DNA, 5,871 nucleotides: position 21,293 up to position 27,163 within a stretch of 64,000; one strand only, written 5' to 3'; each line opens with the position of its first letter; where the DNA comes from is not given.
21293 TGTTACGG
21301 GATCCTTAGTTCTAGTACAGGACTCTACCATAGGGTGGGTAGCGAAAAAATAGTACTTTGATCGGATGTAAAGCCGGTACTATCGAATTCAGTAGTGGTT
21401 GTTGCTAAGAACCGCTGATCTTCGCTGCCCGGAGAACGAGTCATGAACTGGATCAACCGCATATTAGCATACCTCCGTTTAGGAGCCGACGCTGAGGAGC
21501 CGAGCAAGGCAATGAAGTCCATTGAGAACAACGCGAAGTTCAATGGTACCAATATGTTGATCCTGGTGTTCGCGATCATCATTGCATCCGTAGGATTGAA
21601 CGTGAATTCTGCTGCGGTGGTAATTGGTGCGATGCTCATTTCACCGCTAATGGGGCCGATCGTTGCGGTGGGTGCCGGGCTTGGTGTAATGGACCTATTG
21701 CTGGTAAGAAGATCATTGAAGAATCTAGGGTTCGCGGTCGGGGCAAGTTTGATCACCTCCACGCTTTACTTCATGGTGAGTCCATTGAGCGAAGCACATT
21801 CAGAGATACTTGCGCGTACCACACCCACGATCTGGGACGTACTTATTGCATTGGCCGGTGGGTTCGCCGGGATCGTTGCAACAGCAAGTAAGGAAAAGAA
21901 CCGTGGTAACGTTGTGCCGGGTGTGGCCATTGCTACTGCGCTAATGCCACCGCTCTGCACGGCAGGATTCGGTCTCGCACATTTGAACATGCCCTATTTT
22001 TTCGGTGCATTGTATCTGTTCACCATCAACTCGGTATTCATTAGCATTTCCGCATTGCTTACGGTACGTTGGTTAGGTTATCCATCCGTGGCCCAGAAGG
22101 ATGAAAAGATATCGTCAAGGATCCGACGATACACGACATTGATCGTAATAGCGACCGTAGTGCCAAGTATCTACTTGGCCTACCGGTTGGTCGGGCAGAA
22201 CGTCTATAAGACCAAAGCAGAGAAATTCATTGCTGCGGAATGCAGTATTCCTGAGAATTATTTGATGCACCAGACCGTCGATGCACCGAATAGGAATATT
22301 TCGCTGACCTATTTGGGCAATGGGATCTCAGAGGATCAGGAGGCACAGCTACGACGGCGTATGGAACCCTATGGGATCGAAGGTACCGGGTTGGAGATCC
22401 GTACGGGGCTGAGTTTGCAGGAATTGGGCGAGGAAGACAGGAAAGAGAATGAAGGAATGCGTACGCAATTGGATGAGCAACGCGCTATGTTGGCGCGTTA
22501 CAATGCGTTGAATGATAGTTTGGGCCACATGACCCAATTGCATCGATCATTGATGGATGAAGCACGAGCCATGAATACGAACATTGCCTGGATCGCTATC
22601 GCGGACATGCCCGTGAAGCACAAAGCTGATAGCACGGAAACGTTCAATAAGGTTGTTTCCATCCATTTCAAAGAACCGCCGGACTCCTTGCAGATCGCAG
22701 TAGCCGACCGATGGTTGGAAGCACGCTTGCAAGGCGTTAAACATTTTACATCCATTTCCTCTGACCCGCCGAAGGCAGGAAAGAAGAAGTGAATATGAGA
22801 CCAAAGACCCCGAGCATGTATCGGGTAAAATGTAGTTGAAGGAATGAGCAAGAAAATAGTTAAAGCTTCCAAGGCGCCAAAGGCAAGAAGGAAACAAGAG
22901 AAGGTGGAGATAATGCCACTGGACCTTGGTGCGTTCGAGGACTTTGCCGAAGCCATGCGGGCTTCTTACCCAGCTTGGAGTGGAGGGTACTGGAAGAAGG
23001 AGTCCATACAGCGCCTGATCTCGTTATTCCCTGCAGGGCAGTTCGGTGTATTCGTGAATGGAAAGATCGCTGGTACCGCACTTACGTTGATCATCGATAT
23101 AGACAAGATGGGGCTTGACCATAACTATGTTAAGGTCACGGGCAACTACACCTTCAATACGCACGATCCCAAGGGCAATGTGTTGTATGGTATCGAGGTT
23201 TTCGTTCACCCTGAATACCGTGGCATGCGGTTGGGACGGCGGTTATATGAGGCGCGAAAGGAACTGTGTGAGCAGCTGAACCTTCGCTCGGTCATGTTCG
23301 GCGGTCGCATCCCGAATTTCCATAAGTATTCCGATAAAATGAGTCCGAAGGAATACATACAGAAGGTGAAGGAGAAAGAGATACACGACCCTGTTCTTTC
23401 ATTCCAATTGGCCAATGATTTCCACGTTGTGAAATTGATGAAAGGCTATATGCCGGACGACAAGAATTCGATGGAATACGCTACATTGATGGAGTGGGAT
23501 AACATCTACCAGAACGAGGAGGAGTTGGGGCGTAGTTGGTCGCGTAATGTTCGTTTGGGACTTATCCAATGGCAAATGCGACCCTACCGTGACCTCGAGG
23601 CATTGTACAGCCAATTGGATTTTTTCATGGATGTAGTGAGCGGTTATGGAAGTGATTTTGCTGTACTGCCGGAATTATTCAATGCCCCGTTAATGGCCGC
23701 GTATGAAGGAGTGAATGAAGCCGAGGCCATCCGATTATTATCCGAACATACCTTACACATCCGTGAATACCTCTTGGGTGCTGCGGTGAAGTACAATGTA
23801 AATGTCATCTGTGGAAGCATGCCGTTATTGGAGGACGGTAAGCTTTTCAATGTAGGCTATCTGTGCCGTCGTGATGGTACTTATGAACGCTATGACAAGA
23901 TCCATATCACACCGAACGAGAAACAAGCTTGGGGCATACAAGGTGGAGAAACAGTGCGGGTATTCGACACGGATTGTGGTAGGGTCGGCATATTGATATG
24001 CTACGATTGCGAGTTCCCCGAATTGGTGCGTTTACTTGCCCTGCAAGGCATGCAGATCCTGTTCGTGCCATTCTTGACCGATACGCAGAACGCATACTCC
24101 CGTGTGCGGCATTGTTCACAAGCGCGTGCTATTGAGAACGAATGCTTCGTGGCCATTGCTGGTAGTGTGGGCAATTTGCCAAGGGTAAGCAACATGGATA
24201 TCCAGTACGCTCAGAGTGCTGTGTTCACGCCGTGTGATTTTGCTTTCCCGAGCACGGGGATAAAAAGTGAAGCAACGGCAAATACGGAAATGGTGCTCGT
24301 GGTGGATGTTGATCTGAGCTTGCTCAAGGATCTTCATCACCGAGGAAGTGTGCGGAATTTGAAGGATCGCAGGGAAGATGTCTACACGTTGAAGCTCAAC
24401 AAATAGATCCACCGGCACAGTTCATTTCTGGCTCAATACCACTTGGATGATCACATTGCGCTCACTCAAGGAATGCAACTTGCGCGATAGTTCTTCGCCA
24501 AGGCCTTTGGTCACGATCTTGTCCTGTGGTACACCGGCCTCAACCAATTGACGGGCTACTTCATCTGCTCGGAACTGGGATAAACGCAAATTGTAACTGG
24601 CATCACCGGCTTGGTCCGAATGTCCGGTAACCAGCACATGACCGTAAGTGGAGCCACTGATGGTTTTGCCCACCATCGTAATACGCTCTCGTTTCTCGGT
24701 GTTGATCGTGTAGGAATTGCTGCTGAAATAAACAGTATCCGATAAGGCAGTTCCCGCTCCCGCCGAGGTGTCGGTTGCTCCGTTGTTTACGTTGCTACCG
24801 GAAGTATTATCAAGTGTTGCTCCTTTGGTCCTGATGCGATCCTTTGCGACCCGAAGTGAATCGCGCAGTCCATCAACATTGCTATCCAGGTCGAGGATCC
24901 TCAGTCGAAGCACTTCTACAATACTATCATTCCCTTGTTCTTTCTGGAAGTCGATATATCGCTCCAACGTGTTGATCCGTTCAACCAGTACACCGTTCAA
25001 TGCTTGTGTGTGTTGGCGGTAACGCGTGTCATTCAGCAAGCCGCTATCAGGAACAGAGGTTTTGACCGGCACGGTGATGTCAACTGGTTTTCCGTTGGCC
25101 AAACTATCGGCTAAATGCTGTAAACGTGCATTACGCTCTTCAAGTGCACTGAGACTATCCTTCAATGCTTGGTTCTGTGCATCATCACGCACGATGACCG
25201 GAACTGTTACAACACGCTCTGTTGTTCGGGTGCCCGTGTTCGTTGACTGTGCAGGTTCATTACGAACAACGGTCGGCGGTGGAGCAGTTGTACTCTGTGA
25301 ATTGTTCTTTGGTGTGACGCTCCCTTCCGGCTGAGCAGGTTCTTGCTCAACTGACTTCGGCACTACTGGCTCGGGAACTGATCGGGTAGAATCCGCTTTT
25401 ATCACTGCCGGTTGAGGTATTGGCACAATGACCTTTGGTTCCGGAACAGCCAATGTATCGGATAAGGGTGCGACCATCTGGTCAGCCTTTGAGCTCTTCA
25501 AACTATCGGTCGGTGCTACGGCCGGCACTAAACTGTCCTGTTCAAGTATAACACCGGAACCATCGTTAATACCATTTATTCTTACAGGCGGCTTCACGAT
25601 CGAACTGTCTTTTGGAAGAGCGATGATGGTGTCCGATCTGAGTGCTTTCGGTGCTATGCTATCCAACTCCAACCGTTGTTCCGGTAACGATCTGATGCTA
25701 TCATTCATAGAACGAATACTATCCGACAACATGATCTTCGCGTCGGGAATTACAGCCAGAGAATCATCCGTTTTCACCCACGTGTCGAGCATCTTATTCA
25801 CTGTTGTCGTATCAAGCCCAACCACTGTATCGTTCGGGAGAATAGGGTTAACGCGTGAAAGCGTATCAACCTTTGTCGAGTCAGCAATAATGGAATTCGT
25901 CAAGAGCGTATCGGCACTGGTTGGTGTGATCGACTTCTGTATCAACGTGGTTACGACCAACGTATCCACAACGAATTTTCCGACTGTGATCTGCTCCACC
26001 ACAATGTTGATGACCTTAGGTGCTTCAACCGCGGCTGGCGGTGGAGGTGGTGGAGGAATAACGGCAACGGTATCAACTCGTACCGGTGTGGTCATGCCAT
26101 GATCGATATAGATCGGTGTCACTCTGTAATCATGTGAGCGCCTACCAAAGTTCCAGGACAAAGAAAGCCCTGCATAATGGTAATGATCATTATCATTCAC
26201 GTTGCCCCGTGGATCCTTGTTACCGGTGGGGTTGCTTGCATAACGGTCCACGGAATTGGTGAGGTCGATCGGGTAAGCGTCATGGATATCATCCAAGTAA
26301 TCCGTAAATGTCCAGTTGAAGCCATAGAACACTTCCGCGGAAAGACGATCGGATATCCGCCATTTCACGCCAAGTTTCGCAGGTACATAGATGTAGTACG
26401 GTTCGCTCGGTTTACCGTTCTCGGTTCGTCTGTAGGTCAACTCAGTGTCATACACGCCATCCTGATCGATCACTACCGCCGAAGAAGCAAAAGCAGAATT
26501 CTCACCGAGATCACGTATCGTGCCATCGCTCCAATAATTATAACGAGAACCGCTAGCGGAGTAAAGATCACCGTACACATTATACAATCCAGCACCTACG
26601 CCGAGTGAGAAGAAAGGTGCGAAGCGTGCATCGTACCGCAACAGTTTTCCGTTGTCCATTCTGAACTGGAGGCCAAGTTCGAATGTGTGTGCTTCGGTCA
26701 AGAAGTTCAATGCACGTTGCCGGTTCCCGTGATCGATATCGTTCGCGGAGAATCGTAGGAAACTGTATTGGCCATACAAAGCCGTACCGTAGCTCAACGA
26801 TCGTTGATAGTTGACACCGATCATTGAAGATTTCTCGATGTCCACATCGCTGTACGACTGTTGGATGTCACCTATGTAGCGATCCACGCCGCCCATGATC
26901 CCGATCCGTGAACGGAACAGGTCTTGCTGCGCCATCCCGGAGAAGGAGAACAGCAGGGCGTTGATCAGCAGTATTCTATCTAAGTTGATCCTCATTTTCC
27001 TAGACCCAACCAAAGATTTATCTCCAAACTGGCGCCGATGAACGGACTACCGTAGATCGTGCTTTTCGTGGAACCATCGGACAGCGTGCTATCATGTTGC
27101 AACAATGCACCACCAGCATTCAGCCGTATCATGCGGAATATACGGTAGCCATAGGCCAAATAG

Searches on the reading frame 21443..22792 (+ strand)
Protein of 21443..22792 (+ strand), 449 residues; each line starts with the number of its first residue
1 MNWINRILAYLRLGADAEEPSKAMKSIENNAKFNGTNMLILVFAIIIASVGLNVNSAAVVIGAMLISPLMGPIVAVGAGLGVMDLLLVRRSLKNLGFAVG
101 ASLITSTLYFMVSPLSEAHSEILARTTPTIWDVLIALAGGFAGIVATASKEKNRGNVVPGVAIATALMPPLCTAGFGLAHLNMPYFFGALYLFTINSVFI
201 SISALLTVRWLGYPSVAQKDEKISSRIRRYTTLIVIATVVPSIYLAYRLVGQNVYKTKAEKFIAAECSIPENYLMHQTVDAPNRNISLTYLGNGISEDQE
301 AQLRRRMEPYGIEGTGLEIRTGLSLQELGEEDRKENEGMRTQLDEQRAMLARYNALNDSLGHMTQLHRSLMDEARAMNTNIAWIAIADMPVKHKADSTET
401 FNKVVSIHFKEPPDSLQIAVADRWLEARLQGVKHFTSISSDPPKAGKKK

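Call 66: search_protein_families(library=pfam, proteins=[window:21443-22792:+], max_evalue=0.00001)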
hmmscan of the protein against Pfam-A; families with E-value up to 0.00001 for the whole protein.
window:21443-22792:+ (449 aa): 1 family
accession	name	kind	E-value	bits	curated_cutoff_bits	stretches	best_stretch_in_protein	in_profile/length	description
PF04087.19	DUF389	-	7.8e-42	143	23.9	1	64-201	1-136/137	Domain of unknown function (DUF389)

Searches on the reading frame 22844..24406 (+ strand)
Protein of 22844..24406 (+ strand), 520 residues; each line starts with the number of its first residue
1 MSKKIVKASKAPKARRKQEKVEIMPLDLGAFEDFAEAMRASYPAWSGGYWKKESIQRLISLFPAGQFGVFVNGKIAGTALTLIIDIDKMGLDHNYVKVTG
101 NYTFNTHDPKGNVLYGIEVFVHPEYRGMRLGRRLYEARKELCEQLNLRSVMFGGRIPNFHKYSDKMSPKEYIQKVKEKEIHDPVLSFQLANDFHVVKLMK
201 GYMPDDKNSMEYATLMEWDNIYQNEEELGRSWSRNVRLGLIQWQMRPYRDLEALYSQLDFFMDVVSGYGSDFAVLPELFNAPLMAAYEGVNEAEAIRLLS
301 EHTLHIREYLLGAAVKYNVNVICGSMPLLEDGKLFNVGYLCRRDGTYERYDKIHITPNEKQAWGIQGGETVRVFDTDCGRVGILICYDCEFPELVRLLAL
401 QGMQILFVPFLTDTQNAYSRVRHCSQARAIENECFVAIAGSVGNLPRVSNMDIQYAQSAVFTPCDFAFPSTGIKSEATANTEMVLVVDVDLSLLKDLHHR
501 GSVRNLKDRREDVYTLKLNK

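Call 66: search_protein_families(library=pfam, proteins=[window:22844-24406:+], max_evalue=0.00001)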
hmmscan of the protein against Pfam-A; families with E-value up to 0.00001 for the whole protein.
window:22844-24406:+ (520 aa): 2 families
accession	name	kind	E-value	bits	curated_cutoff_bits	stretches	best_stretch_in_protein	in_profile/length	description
PF00795.27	CN_hydrolase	-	1.3e-31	110.3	23.2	1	244-496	6-253/256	Carbon-nitrogen hydrolase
PF00583.31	Acetyltransf_1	-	1.9e-08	35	20.7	1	48-154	14-100/116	Acetyltransferase (GNAT) family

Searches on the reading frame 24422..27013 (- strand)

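Call 66: search_protein_families(library=pfam, proteins=[window:24422-27013:-], max_evalue=0.00001)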
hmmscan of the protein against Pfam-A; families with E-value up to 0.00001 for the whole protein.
window:24422-27013:- (863 aa): 2 families
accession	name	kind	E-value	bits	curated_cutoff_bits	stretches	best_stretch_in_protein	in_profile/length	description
PF00691.25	OmpA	-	3.8e-15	56.5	27.2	1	762-848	1-89/98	OmpA family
PF19573.5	DUF6089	-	6.2e-09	36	23.2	0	29-154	15-138/226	Domain of unknown function (DUF6089)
